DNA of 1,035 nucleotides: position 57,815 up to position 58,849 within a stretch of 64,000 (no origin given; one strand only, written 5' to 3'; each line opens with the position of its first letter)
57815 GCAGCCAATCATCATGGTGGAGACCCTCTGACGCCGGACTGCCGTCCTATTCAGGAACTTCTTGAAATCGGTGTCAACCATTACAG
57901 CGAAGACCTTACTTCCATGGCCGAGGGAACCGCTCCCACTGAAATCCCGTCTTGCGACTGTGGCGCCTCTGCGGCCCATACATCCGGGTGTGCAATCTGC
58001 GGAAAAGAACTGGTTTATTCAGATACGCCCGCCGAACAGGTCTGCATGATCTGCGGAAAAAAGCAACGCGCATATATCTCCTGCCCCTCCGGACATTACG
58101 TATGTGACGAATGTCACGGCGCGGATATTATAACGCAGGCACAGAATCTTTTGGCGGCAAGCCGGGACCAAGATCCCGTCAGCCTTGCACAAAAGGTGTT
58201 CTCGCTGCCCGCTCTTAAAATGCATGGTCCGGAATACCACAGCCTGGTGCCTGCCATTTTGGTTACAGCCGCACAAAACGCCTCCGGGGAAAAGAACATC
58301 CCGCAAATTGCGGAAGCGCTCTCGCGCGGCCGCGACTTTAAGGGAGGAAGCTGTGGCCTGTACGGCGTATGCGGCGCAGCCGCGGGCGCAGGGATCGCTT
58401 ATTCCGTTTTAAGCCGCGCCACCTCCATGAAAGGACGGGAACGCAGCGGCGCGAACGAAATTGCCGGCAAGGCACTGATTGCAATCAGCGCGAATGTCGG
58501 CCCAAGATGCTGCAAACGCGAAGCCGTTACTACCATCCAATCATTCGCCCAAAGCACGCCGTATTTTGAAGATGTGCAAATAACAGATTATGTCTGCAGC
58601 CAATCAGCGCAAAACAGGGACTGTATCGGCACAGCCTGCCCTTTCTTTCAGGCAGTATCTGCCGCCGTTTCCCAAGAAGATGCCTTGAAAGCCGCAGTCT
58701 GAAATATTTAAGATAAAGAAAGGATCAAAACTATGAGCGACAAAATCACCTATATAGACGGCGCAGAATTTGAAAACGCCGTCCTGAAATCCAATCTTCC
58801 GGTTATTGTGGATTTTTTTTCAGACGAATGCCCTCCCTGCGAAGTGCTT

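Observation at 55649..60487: Operator-controlled operon: ArsM-like methyltransferase, CC-CC-C mini-peptide, rSAM/SPASM::Cys-rich fusion and Trx::TrxR-like fusion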

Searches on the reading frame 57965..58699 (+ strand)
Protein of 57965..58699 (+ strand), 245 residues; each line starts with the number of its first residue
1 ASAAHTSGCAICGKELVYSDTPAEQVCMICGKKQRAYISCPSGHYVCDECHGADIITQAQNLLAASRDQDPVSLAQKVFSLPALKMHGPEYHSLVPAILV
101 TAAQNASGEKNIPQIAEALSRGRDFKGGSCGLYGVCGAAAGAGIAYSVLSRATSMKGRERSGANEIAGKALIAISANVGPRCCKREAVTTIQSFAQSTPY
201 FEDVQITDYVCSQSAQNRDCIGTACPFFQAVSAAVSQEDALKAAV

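Call 51: predict_structure(alignment_id=A2)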
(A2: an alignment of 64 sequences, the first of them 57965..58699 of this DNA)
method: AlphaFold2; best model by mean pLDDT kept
length: 245 residues; sequences in the alignment: 64
mean_pLDDT: 89.6   pTM: 0.85
mean pLDDT of the five models: 89.6, 89.4, 89.3, 88.2, 87.9
residues with pLDDT >= 90: 177; 70-90: 41; 50-70: 21; < 50: 6
segments of 3 or more residues with pLDDT < 50: 1-5
pLDDT, mean of each block of 10 residues (from residue 1): 59 91 95 94 92 92 97 97 85 97 98 98 78 89 98 97 98 92 93 98 97 87 88 57 58
secondary structure, 60 per line:
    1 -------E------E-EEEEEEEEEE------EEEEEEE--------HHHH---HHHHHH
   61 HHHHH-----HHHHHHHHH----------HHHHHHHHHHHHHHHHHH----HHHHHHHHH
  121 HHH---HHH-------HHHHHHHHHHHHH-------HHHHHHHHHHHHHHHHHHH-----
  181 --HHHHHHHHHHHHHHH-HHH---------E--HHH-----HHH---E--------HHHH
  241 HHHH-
elements in order: E17-26 E33-39 H48-51 H55-65 H71-79 H90-107 H112-123 H137-149 H157-175 H183-197 H237-244

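Call 54: fold_search(model_id=the predicted structure, library=pdb)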
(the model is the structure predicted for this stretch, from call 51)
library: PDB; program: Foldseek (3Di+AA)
matches with E <= 10: 61; with E <= 0.001: 0
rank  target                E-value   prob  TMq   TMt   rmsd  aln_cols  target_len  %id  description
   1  7qbg_C                1.3e+00  0.06  0.16  0.12  15.4       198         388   12  TC:CD320 in complex with nanobody TC-Nb4 (released 2022-03-16)
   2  2b0h_MODEL_1_A        1.9e+00  0.04  0.12  0.17  16.4       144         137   10  Solution structure of VBS3 fragment of talin (released 2006-01-17)
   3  8zg0                  2.3e+00  0.06  0.16  0.10  14.8       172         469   13  Drimenyl diphosphate synthase SsDMS_F248A&D303E from Streptomyces showdoensis (Apo) (released 2025-05-21)
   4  5mfi_A                2.3e+00  0.05  0.14  0.15  13.4       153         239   12  Designed armadillo repeat protein YIII(Dq.V2)4CqI in complex with peptide (KR)4 (released 2017-09-13)
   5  2mx8_MODEL_1_A        2.7e+00  0.11  0.23  0.36   9.7       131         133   10  NMR structure of N-terminal domain from A. ventricosus minor ampullate spidroin (MiSp) at pH 7.2 (released 2015-08-19)
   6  7sqc_K0               2.8e+00  0.05  0.16  0.10  12.9       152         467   17  Ciliary C1 central pair apparatus isolated from Chlamydomonas reinhardtii (released 2022-04-13)
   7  4inw                  3.0e+00  0.10  0.22  0.33  12.1       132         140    9  Structure of Pheromone-binding protein 1 in complex with (11Z,13Z)-hexadecadienal (released 2013-03-06)
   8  8qkd                  3.0e+00  0.07  0.20  0.18  11.9       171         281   10  X-ray crystal structure of a de novo designed single-chain parallel coiled-coil alpha-helical barrel with 5 inner helice (released 2024-07-03)
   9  8fcz_B                3.0e+00  0.05  0.16  0.13  16.8       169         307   13  Crystal structure of ground-state rhodopsin in complex with a nanobody (released 2023-08-30)
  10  3tmd                  3.2e+00  0.04  0.13  0.11  12.8       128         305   17  Bd1817, a HDG"Y"P protein from Bdellovibrio bacteriovorus (released 2011-10-19)
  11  2bb5_A                3.5e+00  0.04  0.17  0.12  13.7       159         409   12  Structure of Human Transcobalamin in complex with Cobalamin (released 2006-04-04)
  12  7sqc_J3               3.9e+00  0.04  0.16  0.10  13.8       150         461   17  Ciliary C1 central pair apparatus isolated from Chlamydomonas reinhardtii (released 2022-04-13)
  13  5ona_A                4.5e+00  0.03  0.13  0.13  17.0       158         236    9  Drosophila Bag-of-marbles CBM peptide bound to human CAF40-CNOT1 (released 2017-12-27)
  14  2w8p                  4.5e+00  0.02  0.11  0.07  15.3       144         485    9  The crystal structure of human C340A SSADH (released 2009-06-09)
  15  3u5m_A                4.5e+00  0.01  0.12  0.15  15.8       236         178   11  Crystal structure of TRIM33 PHD-Bromo in the free state (released 2012-01-18)
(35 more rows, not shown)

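Call 81: search_protein_representatives(protein=window:57965-58699:+)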
Query: 245 residues. Proteins with E-value up to 0.001 (for the whole library): 990; up to 1e-10: 555; up to 1e-30: 116. The best 150 are listed.
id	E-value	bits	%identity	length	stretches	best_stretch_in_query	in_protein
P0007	4.6e-86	304.3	59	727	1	8-231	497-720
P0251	4.0e-81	288.2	55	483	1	3-230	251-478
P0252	1.2e-73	263.8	46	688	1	5-228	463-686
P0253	4.5e-70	252.0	51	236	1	7-229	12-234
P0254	5.9e-59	215.7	42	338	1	5-229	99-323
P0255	5.1e-57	209.3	43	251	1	4-231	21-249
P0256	1.2e-55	204.9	54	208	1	58-230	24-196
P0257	4.0e-52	193.3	44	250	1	5-222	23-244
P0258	7.8e-51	189.1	42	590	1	3-229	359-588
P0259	9.4e-49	182.3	37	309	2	8-193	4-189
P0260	2.5e-48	180.9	42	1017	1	2-228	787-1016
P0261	9.8e-47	175.7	40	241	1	6-227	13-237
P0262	1.3e-46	175.3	36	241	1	5-231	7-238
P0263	1.2e-45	172.1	38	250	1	7-230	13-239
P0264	1.5e-45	171.8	37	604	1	3-229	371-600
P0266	6.8e-45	169.7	38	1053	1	7-229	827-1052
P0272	5.5e-43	163.4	35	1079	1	8-229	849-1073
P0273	7.3e-43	163.0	36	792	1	6-230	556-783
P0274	1.4e-42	162.1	36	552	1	6-230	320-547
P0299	6.2e-39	150.2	36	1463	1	3-235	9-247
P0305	3.0e-38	147.9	37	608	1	3-230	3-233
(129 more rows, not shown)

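Call 82: search_protein_families(library=pfam, proteins=[P0260, P0266, P0272, P0258, P0264, P0273, P0299, P0254, P0274, P0305], max_evalue=0.00001)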
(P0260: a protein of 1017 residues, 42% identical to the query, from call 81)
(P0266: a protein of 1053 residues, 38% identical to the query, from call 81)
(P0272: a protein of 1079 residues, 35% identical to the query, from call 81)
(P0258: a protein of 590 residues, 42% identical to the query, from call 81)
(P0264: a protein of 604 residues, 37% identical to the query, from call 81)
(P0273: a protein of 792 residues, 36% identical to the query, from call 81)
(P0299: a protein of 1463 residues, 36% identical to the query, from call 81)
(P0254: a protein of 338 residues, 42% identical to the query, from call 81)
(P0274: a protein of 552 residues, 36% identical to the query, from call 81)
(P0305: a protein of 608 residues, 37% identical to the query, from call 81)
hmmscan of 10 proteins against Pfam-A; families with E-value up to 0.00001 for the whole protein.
P0260 (1017 aa): 8 families
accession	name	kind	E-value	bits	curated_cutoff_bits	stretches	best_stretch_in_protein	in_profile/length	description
PF18978.5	DUF5714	-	5.4e-51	173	26.2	1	844-1016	1-173/173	Family of unknown function (DUF5714)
PF13847.12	Methyltransf_31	-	2.9e-31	108.5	27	1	510-658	3-144/145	Methyltransferase domain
PF08241.18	Methyltransf_11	-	8.3e-19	68.5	21.2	1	515-617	1-94/95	Methyltransferase domain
PF13649.12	Methyltransf_25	-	9.4e-19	68.3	27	1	514-614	1-97/97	Methyltransferase domain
PF01209.24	Ubie_methyltran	-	6.8e-14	52.2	20.1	1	507-620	44-153/233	ubiE/COQ5 methyltransferase family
PF04055.27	Radical_SAM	-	4.7e-13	50.1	29.5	1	89-235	3-159/166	Radical SAM superfamily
PF08242.18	Methyltransf_12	-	3.9e-12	47.2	30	1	515-616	1-98/98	Methyltransferase domain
PF13489.12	Methyltransf_23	-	4.6e-08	33.4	27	1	510-662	22-161/164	Methyltransferase domain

P0266 (1053 aa): 10 families
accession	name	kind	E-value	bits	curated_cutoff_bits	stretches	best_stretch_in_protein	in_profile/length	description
PF18978.5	DUF5714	-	1.5e-54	184.6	26.2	1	880-1051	2-173/173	Family of unknown function (DUF5714)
PF13847.12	Methyltransf_31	-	1.1e-29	103.4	27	1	547-680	2-132/145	Methyltransferase domain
PF04055.27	Radical_SAM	-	2.1e-23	83.8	29.5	1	104-255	3-161/166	Radical SAM superfamily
PF08241.18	Methyltransf_11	-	3.6e-18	66.4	21.2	1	553-656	1-95/95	Methyltransferase domain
PF13649.12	Methyltransf_25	-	1.8e-17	64.2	27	1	552-652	1-97/97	Methyltransferase domain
PF01209.24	Ubie_methyltran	-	6.8e-15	55.5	20.1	1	547-658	46-153/233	ubiE/COQ5 methyltransferase family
PF08242.18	Methyltransf_12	-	3.6e-09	37.7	30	1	553-654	1-98/98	Methyltransferase domain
PF13489.12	Methyltransf_23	-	7.3e-07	29.5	27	1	546-662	20-122/164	Methyltransferase domain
PF06325.19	PrmA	-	7.6e-07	29.3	22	1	545-664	158-266/296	Ribosomal protein L11 methyltransferase (PrmA)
PF20922.3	Anamorsin_N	-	5.8e-06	26.6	27.1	0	612-673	42-105/163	Anamorsin, N-terminal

P0272 (1079 aa): 12 families
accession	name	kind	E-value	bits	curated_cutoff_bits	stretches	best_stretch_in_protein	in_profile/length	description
PF18978.5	DUF5714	-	1.9e-60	203.8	26.2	1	900-1072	1-173/173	Family of unknown function (DUF5714)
PF13847.12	Methyltransf_31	-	5.8e-32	110.8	27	1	534-665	2-130/145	Methyltransferase domain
PF08241.18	Methyltransf_11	-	1e-22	81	21.2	1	540-643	1-95/95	Methyltransferase domain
PF04055.27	Radical_SAM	-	1.9e-22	80.6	29.5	1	105-260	3-166/166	Radical SAM superfamily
PF13649.12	Methyltransf_25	-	2.4e-21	76.7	27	1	539-639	1-97/97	Methyltransferase domain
PF01209.24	Ubie_methyltran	-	4e-16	59.5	20.1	1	535-655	47-163/233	ubiE/COQ5 methyltransferase family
PF08242.18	Methyltransf_12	-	6e-15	56.2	30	1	540-641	1-98/98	Methyltransferase domain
PF13489.12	Methyltransf_23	-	6.5e-11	42.7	27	1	533-685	20-159/164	Methyltransferase domain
PF06325.19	PrmA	-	9.4e-08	32.3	22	1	534-650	160-265/296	Ribosomal protein L11 methyltransferase (PrmA)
PF05148.21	Methyltransf_8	-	1.1e-07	32.5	27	1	594-649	108-162/219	Hypothetical methyltransferase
PF20922.3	Anamorsin_N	-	1.1e-07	32.1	27.1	1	590-649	32-93/163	Anamorsin, N-terminal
PF01135.25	PCMT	-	2.5e-06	27.9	20.3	1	532-598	70-132/210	Protein-L-isoaspartate(D-aspartate) O-methyltransferase (PCMT)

P0258 (590 aa): 2 families
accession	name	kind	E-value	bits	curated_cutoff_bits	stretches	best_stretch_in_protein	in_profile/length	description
PF18978.5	DUF5714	-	8.2e-59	198.5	26.2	1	415-587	1-173/173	Family of unknown function (DUF5714)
PF04055.27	Radical_SAM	-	9.3e-13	49.1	29.5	1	7-140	31-166/166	Radical SAM superfamily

P0264 (604 aa): 7 families
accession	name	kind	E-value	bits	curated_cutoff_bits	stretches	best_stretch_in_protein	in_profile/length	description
PF18978.5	DUF5714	-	2.6e-51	174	26.2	1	429-599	3-173/173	Family of unknown function (DUF5714)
PF13847.12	Methyltransf_31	-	5e-33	114.3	27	1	122-260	2-133/145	Methyltransferase domain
PF08241.18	Methyltransf_11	-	1.6e-18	67.5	21.2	1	128-231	1-95/95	Methyltransferase domain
PF13649.12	Methyltransf_25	-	7.3e-18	65.5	27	1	127-227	1-97/97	Methyltransferase domain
PF01209.24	Ubie_methyltran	-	2.7e-14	53.5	20.1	1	122-232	46-152/233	ubiE/COQ5 methyltransferase family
PF08242.18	Methyltransf_12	-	4.9e-11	43.7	30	1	128-228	1-97/98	Methyltransferase domain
PF13489.12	Methyltransf_23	-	2.3e-06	27.9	27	1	117-276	16-162/164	Methyltransferase domain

P0273 (792 aa): 8 families
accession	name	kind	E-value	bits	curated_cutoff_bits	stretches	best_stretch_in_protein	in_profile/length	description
PF18978.5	DUF5714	-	3.3e-57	193.3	26.2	1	609-781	1-173/173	Family of unknown function (DUF5714)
PF13847.12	Methyltransf_31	-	7.1e-28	97.6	27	1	291-412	2-122/145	Methyltransferase domain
PF08241.18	Methyltransf_11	-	2.5e-19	70.2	21.2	1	297-400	1-95/95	Methyltransferase domain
PF13649.12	Methyltransf_25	-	3.6e-17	63.3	27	1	297-396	2-97/97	Methyltransferase domain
PF01209.24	Ubie_methyltran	-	8.3e-16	58.5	20.1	1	290-402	45-153/233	ubiE/COQ5 methyltransferase family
PF08242.18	Methyltransf_12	-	5.6e-11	43.5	30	1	297-398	1-98/98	Methyltransferase domain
PF13489.12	Methyltransf_23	-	3e-08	34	27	1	288-445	16-162/164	Methyltransferase domain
PF05148.21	Methyltransf_8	-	5.9e-06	26.7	27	0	326-404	82-160/219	Hypothetical methyltransferase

P0299 (1463 aa): 5 families
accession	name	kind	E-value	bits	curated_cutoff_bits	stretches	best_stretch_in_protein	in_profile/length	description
PF07714.23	PK_Tyr_Ser-Thr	-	7.5e-90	301.2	23.1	3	723-968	2-255/258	Protein tyrosine and serine/threonine kinase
PF00069.31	Pkinase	-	6.3e-76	255.7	31.7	3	724-969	3-259/263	Protein kinase domain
PF18978.5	DUF5714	-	8.6e-57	191.9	26.2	1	66-240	1-173/173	Family of unknown function (DUF5714)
PF13416.11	SBP_bac_8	-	3.1e-14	53.9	27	1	346-621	30-265/279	Bacterial extracellular solute-binding protein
PF01547.30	SBP_bac_1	-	4.1e-12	47.1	26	1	347-605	43-306/307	Bacterial extracellular solute-binding protein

P0254 (338 aa): 1 family
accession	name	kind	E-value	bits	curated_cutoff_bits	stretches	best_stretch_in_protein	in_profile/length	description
PF18978.5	DUF5714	-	1.8e-51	174.5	26.2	1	153-322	1-173/173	Family of unknown function (DUF5714)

P0274 (552 aa): 7 families
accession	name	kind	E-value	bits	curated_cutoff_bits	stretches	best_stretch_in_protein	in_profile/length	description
PF18978.5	DUF5714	-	1.7e-62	210.4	26.2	1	373-545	1-173/173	Family of unknown function (DUF5714)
PF13847.12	Methyltransf_31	-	3.5e-34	118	27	1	7-156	3-145/145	Methyltransferase domain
PF08241.18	Methyltransf_11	-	1.3e-19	71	21.2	1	12-115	1-95/95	Methyltransferase domain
PF13649.12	Methyltransf_25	-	2.1e-17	64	27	1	12-111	2-97/97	Methyltransferase domain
PF01209.24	Ubie_methyltran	-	1.4e-14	54.5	20.1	1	5-116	45-152/233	ubiE/COQ5 methyltransferase family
PF08242.18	Methyltransf_12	-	4e-11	44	30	1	12-113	1-98/98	Methyltransferase domain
PF13489.12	Methyltransf_23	-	4.3e-08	33.5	27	1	5-158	20-160/164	Methyltransferase domain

P0305 (608 aa): 3 families
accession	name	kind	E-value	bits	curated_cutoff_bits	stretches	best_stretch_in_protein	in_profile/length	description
PF18978.5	DUF5714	-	1.9e-50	171.2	26.2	1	61-231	3-173/173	Family of unknown function (DUF5714)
PF01168.26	Ala_racemase_N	-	1.8e-17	64.2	24.1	1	257-477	2-216/220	Alanine racemase, N-terminal domain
PF14031.13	D-ser_dehydrat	-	1.2e-15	58.4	22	1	494-598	1-95/97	Putative serine dehydratase domain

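Call 83: search_protein_families(library=ncbifam, proteins=[P0266, P0272, P0274, P0264], max_evalue=1e-20)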
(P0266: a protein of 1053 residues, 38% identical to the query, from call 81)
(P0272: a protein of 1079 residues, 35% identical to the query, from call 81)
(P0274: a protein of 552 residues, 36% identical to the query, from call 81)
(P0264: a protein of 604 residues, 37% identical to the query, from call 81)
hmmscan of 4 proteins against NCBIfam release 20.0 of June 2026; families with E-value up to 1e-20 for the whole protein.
P0266 (1053 aa): 14 families
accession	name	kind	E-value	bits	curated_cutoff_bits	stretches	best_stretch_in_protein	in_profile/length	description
NF008823.0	PRK11873.1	subfamily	5.3e-66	222.9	263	1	526-715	56-240/272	arsenite methyltransferase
NF040538.1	methyl_ArsM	equivalog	1.9e-50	172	500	1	617-794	166-353/356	arsinothricin biosynthesis methyltransferase ArsM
NF047649.1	MTase_UXPK_star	exception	6.1e-39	133.7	460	1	526-705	55-230/283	methyltransferase/UXPK-star double selenoprotein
NF041537.1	ArsM_AhpD_UU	exception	1.3e-38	132.7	510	1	526-707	54-231/345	arsenite methyltransferase/AhpD domain selenoprotein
NF045648.2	2X_seleno_MbdU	exception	1.2e-37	130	600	1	796-1052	6-267/468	metal-binding double selenoprotein MbdU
NF041536.1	ArsM_DUF2284_UU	exception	4.4e-37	127.5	575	1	526-710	54-234/459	arsenite methyltransferase/DUF2284 domain selenoprotein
TIGR03962.1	mycofact_rSAM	equivalog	1.4e-31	109.9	265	1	102-381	16-294/339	mycofactocin radical SAM maturase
NF038099.1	AsSugarArsM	exception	4.6e-31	108.2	400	1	523-717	33-232/321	arsenosugar biosynthesis arsenite methyltransferase ArsM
NF049973.1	radical_Rv1681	equivalog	2e-25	89.4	380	1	99-257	73-231/326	Rv1681 family radical SAM protein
NF045574.1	sacti_mat_StsB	exception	1e-24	87.2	625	1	94-387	92-377/466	StsB family radical SAM/SPASM domain sactipeptide maturase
NF045667.1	MTase_DVU1556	equivalog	1.4e-23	83.5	155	1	544-699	18-161/213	DVU_1556 family methyltransferase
TIGR04250.1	SCM_rSAM_ScmE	equivalog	2.8e-23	82.4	400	1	102-247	7-152/358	SynChlorMet cassette radical SAM/SPASM protein ScmE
TIGR04251.1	SCM_rSAM_ScmF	equivalog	2.9e-22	79.6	400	1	97-380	3-298/353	SynChlorMet cassette radical SAM/SPASM protein ScmF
TIGR02666.1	moaA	equivalog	5.8e-22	78.1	284.05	1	103-251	15-166/336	GTP 3',8-cyclase MoaA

P0272 (1079 aa): 11 families
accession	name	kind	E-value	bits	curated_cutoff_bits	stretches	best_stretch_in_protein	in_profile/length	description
NF008823.0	PRK11873.1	subfamily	6.9e-66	222.5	263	1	494-705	37-243/272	arsenite methyltransferase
NF040538.1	methyl_ArsM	equivalog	5.7e-54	183.6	500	1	604-777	167-354/356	arsinothricin biosynthesis methyltransferase ArsM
NF045648.2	2X_seleno_MbdU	exception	1.2e-41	143.1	600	1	800-1072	4-266/468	metal-binding double selenoprotein MbdU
NF041537.1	ArsM_AhpD_UU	exception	3.9e-41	141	510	1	500-693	41-230/345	arsenite methyltransferase/AhpD domain selenoprotein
NF041536.1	ArsM_DUF2284_UU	exception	3.5e-40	137.7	575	1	501-697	42-234/459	arsenite methyltransferase/DUF2284 domain selenoprotein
NF047649.1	MTase_UXPK_star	exception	1.1e-38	132.9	460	1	502-692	44-230/283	methyltransferase/UXPK-star double selenoprotein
NF038099.1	AsSugarArsM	exception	4.1e-38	131.3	400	1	484-709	6-237/321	arsenosugar biosynthesis arsenite methyltransferase ArsM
NF045667.1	MTase_DVU1556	equivalog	9.6e-24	84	155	1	532-688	19-163/213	DVU_1556 family methyltransferase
NF049973.1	radical_Rv1681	equivalog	3.7e-23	82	380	1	100-267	73-241/326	Rv1681 family radical SAM protein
TIGR04250.1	SCM_rSAM_ScmE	equivalog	5.5e-22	78.2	400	0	103-259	7-164/358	SynChlorMet cassette radical SAM/SPASM protein ScmE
NF040539.1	AST_met_ArsM_2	exception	2.4e-21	76.8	240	1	537-690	58-210/262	putative arsinothricin biosynthesis methyltransferase ArsM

P0274 (552 aa): 9 families
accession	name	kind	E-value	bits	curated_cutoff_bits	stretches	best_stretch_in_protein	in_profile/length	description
NF008823.0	PRK11873.1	subfamily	1.3e-63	215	263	1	6-178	76-244/272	arsenite methyltransferase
NF040538.1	methyl_ArsM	equivalog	1.1e-52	179.4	500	1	77-253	168-354/356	arsinothricin biosynthesis methyltransferase ArsM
NF041537.1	ArsM_AhpD_UU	exception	4.2e-38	131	510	1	6-169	75-234/345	arsenite methyltransferase/AhpD domain selenoprotein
NF047649.1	MTase_UXPK_star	exception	5.2e-37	127.4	460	1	6-162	76-228/283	methyltransferase/UXPK-star double selenoprotein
NF045648.2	2X_seleno_MbdU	exception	2.7e-36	125.5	600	1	312-546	30-267/468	metal-binding double selenoprotein MbdU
NF041536.1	ArsM_DUF2284_UU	exception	1.8e-35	122.2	575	1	6-194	75-257/459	arsenite methyltransferase/DUF2284 domain selenoprotein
NF038099.1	AsSugarArsM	exception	1.1e-24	87.2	400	1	11-170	62-226/321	arsenosugar biosynthesis arsenite methyltransferase ArsM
NF040539.1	AST_met_ArsM_2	exception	1.4e-22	80.8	240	1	11-162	60-210/262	putative arsinothricin biosynthesis methyltransferase ArsM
NF045667.1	MTase_DVU1556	equivalog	2.7e-21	76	155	1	5-158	20-161/213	DVU_1556 family methyltransferase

P0264 (604 aa): 9 families
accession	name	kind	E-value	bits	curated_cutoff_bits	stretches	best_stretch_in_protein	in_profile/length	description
NF008823.0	PRK11873.1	subfamily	4.4e-67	226.4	263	1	93-288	48-238/272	arsenite methyltransferase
NF040538.1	methyl_ArsM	equivalog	3e-49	168.1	500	2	192-302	166-281/356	arsinothricin biosynthesis methyltransferase ArsM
NF041537.1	ArsM_AhpD_UU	exception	1.9e-43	148.6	510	1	95-281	48-230/345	arsenite methyltransferase/AhpD domain selenoprotein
NF047649.1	MTase_UXPK_star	exception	8.7e-42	143.1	460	1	95-330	49-280/283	methyltransferase/UXPK-star double selenoprotein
NF041536.1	ArsM_DUF2284_UU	exception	6.4e-39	133.6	575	1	98-282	51-231/459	arsenite methyltransferase/DUF2284 domain selenoprotein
NF038099.1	AsSugarArsM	exception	4e-37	128.1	400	1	70-290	4-230/321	arsenosugar biosynthesis arsenite methyltransferase ArsM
NF045648.2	2X_seleno_MbdU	exception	5e-32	111.4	600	1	339-601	8-268/468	metal-binding double selenoprotein MbdU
NF045667.1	MTase_DVU1556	equivalog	7.2e-24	84.4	155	1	118-279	17-166/213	DVU_1556 family methyltransferase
NF040539.1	AST_met_ArsM_2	exception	6.2e-22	78.7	240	1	125-279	58-211/262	putative arsinothricin biosynthesis methyltransferase ArsM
